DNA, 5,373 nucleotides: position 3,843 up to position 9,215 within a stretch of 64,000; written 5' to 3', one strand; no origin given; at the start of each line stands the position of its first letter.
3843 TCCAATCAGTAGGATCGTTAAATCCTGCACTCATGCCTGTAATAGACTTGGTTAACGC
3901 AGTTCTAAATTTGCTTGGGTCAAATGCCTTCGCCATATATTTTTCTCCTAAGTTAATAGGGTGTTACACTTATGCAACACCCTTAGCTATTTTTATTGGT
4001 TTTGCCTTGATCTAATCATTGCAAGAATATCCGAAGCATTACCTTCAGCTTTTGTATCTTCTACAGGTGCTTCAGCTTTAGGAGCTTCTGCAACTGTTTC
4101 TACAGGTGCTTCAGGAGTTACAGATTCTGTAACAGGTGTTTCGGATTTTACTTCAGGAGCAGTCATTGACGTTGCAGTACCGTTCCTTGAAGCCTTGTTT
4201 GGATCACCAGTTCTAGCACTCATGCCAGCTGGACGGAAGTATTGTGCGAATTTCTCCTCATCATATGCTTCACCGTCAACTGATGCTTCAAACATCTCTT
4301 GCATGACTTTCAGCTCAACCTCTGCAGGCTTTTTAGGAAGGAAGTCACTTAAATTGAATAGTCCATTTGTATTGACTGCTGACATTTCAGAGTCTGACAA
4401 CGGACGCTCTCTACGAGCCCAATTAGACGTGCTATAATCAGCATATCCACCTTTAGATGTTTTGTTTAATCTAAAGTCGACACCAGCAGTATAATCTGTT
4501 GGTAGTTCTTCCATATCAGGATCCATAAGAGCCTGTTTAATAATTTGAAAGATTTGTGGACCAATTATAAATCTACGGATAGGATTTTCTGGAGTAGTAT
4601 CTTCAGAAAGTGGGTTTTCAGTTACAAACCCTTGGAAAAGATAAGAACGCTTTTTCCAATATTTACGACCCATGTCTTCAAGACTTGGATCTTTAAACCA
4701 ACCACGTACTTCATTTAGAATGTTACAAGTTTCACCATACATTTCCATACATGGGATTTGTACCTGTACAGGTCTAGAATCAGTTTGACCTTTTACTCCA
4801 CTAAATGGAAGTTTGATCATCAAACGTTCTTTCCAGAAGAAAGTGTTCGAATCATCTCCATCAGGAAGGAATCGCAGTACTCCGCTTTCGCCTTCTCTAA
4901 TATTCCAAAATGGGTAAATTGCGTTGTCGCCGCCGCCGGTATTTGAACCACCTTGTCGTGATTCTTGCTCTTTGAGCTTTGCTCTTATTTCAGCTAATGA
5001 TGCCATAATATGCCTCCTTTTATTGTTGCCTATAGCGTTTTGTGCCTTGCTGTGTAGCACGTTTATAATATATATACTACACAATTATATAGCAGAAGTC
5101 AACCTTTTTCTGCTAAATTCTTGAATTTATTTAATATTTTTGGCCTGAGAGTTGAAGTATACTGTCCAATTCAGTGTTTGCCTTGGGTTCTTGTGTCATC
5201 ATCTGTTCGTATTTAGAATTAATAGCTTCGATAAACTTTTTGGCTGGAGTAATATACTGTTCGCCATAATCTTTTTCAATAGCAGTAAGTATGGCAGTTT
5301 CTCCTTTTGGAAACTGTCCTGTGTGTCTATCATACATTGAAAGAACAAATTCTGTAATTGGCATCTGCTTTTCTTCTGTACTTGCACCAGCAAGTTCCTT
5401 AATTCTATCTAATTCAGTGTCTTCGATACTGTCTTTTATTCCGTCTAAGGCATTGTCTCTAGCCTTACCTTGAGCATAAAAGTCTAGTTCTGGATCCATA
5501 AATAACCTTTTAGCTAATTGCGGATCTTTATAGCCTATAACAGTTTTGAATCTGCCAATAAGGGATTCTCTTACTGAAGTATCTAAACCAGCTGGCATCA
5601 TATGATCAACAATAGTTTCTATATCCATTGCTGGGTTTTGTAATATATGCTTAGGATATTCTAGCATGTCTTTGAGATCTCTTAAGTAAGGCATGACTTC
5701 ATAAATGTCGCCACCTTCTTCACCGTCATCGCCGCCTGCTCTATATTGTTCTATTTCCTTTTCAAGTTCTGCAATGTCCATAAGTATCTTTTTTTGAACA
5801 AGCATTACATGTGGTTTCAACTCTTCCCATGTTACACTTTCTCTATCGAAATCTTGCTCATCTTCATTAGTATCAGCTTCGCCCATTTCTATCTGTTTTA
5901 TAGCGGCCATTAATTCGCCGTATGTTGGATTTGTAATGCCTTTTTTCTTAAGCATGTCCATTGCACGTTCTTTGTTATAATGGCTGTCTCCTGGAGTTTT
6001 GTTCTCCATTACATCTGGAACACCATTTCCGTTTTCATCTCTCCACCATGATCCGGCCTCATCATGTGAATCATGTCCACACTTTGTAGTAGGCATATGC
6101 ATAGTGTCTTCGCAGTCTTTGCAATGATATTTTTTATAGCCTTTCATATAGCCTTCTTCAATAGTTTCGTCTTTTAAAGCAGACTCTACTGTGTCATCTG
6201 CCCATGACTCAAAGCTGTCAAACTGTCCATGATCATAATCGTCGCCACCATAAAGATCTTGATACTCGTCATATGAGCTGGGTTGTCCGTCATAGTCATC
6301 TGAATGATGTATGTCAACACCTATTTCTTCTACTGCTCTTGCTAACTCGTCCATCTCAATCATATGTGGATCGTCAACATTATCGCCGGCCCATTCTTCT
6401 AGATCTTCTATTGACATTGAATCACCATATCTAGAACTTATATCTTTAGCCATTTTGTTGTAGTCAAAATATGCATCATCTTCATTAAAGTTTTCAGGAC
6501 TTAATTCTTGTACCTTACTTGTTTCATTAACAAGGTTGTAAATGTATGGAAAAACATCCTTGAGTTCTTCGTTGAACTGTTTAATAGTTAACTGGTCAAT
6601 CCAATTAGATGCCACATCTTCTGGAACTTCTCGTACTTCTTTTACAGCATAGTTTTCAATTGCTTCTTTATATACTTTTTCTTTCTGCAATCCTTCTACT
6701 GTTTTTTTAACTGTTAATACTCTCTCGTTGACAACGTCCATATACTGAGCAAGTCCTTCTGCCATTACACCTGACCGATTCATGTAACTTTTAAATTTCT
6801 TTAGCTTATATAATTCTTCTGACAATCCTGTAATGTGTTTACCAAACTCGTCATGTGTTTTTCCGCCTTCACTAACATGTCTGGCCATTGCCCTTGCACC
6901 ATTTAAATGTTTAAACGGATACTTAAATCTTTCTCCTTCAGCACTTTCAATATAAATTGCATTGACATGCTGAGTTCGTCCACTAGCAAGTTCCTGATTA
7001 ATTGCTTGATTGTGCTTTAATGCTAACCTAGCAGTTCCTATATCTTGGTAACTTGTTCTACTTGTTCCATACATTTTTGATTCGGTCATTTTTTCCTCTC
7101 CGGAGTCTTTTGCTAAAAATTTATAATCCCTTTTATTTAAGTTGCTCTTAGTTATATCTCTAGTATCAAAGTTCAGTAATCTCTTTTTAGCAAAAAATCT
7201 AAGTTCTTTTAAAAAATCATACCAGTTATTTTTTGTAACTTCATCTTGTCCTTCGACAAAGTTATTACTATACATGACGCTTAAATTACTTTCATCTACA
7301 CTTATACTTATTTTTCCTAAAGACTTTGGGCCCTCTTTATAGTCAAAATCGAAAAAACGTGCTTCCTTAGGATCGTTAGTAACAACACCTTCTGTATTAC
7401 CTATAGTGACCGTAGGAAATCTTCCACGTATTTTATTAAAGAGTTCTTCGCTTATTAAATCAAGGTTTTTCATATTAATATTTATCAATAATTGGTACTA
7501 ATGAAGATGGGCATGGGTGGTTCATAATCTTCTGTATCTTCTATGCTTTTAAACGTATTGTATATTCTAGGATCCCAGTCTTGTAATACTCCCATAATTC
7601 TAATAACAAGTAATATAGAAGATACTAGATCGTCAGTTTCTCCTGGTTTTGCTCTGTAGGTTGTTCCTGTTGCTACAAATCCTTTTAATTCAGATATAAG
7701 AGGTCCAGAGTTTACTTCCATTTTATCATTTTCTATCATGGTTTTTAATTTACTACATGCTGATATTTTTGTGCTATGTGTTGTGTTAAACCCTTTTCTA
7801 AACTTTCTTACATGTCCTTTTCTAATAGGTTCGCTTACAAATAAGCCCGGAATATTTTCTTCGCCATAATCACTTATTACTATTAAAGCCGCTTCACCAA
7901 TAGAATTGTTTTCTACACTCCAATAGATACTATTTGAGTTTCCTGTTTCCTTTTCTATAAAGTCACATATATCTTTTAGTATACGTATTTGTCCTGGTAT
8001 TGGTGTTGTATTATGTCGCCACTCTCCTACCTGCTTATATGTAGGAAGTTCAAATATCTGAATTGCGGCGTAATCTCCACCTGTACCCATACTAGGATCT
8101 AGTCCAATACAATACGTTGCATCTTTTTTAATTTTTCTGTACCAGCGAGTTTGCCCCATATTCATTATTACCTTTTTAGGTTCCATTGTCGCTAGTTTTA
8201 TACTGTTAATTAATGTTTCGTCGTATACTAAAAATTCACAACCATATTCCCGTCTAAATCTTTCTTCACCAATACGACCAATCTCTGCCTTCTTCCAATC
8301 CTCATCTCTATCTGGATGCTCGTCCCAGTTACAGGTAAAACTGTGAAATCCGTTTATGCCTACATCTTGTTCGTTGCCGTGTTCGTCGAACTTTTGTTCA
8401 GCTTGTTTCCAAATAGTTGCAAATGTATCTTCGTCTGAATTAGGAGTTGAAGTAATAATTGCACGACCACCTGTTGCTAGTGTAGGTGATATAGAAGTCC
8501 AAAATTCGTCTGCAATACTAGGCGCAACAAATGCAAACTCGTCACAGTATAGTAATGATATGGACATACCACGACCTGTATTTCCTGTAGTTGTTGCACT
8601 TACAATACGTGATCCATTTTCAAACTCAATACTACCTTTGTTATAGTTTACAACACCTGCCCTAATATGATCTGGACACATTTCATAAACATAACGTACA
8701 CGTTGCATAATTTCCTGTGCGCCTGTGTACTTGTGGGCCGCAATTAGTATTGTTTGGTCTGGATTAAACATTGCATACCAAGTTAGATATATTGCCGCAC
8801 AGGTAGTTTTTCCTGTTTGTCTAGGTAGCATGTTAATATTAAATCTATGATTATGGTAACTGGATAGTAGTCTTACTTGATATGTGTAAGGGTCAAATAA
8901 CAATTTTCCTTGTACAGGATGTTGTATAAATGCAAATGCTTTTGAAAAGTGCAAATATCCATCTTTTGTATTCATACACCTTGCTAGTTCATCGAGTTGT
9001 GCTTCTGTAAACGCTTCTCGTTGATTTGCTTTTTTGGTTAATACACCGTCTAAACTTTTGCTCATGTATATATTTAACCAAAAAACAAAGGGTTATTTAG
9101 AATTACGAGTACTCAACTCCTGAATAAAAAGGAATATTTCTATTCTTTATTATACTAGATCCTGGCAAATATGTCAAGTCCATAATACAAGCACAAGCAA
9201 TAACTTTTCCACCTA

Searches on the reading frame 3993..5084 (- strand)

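Call 95: search_protein_families(library=phrogs, proteins=[window:3993-5084:-], max_evalue=0.001)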
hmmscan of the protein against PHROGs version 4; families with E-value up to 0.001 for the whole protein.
window:3993-5084:- (363 aa): 2 families
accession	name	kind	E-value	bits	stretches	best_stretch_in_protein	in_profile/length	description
phrog_1192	-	DNA, RNA and nucleotide metabolism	1.9e-63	215.9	1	27-358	2-324/326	single strand DNA binding protein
phrog_224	-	DNA, RNA and nucleotide metabolism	7e-08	33.7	1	28-272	12-252/318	single strand DNA binding protein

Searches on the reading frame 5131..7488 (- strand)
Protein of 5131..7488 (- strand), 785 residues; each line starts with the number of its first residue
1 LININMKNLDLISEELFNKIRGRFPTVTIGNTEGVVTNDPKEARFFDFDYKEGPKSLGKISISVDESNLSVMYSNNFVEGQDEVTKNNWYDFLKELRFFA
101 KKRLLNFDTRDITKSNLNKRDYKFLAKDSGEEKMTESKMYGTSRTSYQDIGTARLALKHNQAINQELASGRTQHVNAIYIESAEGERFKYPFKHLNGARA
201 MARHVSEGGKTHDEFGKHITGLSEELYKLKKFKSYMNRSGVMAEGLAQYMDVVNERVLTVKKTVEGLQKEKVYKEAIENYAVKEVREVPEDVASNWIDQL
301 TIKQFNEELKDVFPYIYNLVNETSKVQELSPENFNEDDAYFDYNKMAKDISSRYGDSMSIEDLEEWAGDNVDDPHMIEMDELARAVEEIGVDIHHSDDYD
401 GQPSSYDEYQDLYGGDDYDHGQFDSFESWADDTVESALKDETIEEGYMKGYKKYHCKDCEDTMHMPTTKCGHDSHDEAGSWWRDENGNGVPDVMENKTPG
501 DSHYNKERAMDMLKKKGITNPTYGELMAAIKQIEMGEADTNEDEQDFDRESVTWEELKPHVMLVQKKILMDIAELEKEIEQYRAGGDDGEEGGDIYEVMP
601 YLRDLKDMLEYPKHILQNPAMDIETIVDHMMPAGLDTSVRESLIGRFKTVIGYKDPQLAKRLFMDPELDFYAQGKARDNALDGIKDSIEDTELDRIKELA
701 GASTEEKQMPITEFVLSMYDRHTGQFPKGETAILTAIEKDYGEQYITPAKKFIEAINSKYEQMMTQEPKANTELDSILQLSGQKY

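Call 3: search_protein_families(library=pfam, proteins=[window:5131-7488:-], max_evalue=0.01)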
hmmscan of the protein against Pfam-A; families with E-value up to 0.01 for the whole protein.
window:5131-7488:- (785 aa): 0 families

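Call 4: search_protein_families(library=phrogs, proteins=[window:5131-7488:-], max_evalue=0.001)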
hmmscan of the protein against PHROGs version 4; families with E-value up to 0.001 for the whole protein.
window:5131-7488:- (785 aa): 1 family
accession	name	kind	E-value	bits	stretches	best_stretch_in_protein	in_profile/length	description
phrog_13484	-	head and packaging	1.1e-17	65.1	1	27-328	23-309/428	virion structural protein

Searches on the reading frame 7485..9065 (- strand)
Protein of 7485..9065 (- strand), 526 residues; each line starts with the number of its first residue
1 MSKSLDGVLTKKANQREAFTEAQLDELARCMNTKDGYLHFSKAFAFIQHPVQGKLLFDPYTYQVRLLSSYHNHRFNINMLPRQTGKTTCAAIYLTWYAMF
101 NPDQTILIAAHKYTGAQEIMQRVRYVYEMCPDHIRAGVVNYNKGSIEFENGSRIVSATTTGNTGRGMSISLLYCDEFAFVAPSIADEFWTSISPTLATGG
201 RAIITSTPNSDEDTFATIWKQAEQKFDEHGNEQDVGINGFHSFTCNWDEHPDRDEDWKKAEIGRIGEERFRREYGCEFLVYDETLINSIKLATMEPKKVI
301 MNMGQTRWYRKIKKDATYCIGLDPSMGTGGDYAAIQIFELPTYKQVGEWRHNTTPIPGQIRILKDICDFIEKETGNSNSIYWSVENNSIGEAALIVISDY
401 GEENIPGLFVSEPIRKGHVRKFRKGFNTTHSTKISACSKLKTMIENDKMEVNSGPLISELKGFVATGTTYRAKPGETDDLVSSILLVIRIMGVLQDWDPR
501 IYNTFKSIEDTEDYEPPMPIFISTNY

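Call 3: search_protein_families(library=pfam, proteins=[window:7485-9065:-], max_evalue=0.01)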
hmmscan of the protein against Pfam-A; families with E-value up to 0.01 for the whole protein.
window:7485-9065:- (526 aa): 2 families
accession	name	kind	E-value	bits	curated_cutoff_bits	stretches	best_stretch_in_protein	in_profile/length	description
PF03237.21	Terminase_6N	-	9.4e-21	74.9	22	1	79-290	3-212/215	Terminase large subunit, T4likevirus-type, N-terminal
PF17289.8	Terminase_6C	-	5e-11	43.3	22.6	1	320-484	1-148/155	Terminase RNaseH-like domain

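Call 4: search_protein_families(library=phrogs, proteins=[window:7485-9065:-], max_evalue=0.001)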
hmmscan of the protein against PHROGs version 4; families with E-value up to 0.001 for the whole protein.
window:7485-9065:- (526 aa): 11 families
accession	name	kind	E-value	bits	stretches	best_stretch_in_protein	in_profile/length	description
phrog_36964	-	head and packaging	2.4e-121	407.4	1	84-501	432-863/890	terminase large subunit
phrog_2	-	head and packaging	3e-50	172.8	1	55-486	262-587/807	terminase large subunit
phrog_5989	-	head and packaging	3.5e-47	162.2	1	10-277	97-333/347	terminase large subunit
phrog_7579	-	head and packaging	7.2e-20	72.2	1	77-287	21-222/239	terminase large subunit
phrog_38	-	head and packaging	1.4e-18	67.9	1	53-393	287-621/760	terminase large subunit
phrog_9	-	head and packaging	5.1e-14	53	1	61-249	204-397/812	terminase large subunit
phrog_26724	-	unknown function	1.5e-08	35.4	1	63-209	39-184/192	-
phrog_15503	-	unknown function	2.6e-07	31.3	1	25-183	35-198/245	-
phrog_32359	-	head and packaging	0.00021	22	1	77-141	111-176/210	terminase large subunit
phrog_24361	-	head and packaging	0.00069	20.4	0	422-491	68-138/162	terminase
phrog_675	-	head and packaging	0.00069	19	1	54-226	38-209/576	terminase large subunit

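Call 10: search_dna_similar(query=window:7485-9065:-, collection=phages, mode=protein, max_rows=15)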
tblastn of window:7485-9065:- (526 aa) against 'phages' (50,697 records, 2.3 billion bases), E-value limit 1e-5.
Records with a match: 2602; places in all: 2656; records where one place covers at least 80% of the query: 2207.
Best place of each record, by identity: <60% 2602.
By first word of the organism name: Escherichia 666; Synechococcus 378; Klebsiella 331; Salmonella 202; Vibrio 135; Shigella 89; Aeromonas 80; Acinetobacter 71; Cyanophage 61; Enterobacter 59; and 66 more.
By host as written in the record: - 468; Escherichia coli 277; Klebsiella pneumoniae 114; Synechococcus 107; Escherichia coli O157:H7 38; Synechococcus sp. 38; Salmonella enterica 29; Synechococcus sp. WH7803 28; and 577 more.
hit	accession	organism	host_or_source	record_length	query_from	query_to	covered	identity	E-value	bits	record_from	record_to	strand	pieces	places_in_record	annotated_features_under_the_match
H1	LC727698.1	Pseudomonas phage sp. 30-3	Pseudomonas aeruginosa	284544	9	526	98%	53.4%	5e-176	555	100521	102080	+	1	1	hypothetical protein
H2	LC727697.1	Pseudomonas phage sp. 30-2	Pseudomonas aeruginosa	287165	9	526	98%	53.4%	5e-176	555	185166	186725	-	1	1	hypothetical protein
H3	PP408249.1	Pseudomonas phage vB_Pa-PAC2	Pseudomonas aeruginosa PAO1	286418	9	526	98%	53.4%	7e-176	555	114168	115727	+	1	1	DNA terminase packaging enzyme large subunit | hypothetical protein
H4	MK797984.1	Pseudomonas phage vB_PaeM_PA5oct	-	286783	9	526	98%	53.4%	7e-176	555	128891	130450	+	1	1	hypothetical protein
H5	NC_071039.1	Pseudomonas phage vB_PaeM_PA5oct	-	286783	9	526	98%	53.4%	7e-176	555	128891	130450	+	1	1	terminase large subunit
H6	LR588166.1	Pseudomonas phage vB_PaeM_MIJ3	-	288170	9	526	98%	53.4%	7e-176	555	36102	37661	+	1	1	phage terminase, large ...: phage terminase, large subunit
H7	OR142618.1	Pseudomonas phage Callisto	Pseudomonas aeruginosa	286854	9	526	98%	53.4%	1e-175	555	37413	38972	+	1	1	hypothetical protein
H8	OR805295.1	Pseudomonas phage Paride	Pseudomonas aeruginosa PAO1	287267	9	526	98%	53.4%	1e-175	554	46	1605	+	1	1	terminase large subunit | hypothetical protein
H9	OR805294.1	Pseudomonas phage Ettore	Pseudomonas aeruginosa PAO1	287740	9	526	98%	53.4%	1e-175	554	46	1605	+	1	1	terminase large subunit | hypothetical protein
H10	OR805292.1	Pseudomonas phage Cassandra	Pseudomonas aeruginosa PAO1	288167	9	526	98%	53.4%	1e-175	554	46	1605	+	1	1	terminase large subunit | hypothetical protein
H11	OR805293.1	Pseudomonas phage Deifobo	Pseudomonas aeruginosa PAO1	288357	9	526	98%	53.4%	1e-175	554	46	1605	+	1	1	terminase large subunit | hypothetical protein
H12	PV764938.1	Sinorhizobium phage Phosso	Sinohrizobium meliloti NRRL L-50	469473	1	520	99%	48.1%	2e-156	499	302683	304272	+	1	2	terminase large subunit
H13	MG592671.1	Vibrio phage 2.275.O._10N.286.54.E11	Vibrio cyclitrophicus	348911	9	526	98%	44.1%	9e-139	448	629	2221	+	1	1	terminase-like family protein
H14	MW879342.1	Erwinia phage pEa_SNUABM_19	Erwinia amylovora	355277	9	525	98%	43.8%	3e-136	441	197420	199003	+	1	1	hypothetical protein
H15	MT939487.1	Erwinia phage pEa_SNUABM_47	Erwinia amylovora SNUABM_01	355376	9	525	98%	43.8%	3e-136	441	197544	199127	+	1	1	putative terminase large subunit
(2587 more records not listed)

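Call 40: find_related_loci(query=window:7485-9065:-, collection=viral_contigs, flank=9000)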
Query window:7485-9065:- (526 aa) in viral_contigs; peptide patterns used: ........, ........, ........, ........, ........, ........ (x = any residue, [..] = any of these).
598 stretches matched a pattern (row limit reached: there are more); 596 encode a relative of the query (tblastn E <= 1e-3); the best 80 are kept; 80 distinct loci.
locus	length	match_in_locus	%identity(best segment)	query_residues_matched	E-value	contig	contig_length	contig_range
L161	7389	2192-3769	84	1-526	0e+0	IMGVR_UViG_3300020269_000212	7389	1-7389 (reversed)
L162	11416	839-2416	84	1-526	0e+0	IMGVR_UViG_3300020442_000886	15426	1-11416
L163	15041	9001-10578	84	1-526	0e+0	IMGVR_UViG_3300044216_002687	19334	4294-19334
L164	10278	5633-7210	84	1-526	0e+0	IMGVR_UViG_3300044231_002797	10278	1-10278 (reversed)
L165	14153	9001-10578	84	1-526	0e+0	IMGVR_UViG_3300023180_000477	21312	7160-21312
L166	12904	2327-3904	84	1-526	0e+0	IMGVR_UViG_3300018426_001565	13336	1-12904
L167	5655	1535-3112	84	1-526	0e+0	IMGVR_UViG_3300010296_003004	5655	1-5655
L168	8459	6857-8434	83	1-526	0e+0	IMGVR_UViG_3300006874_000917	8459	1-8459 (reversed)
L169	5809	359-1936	83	1-526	0e+0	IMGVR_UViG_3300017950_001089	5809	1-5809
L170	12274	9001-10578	82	1-526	0e+0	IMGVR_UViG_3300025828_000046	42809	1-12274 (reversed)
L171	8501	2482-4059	82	1-526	0e+0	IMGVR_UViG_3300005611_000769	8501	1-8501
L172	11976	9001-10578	82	1-526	0e+0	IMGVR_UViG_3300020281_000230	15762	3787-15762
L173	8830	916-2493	82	1-526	0e+0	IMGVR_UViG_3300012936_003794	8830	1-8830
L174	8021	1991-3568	82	1-526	0e+0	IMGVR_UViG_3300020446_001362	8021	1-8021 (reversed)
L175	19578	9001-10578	82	1-526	0e+0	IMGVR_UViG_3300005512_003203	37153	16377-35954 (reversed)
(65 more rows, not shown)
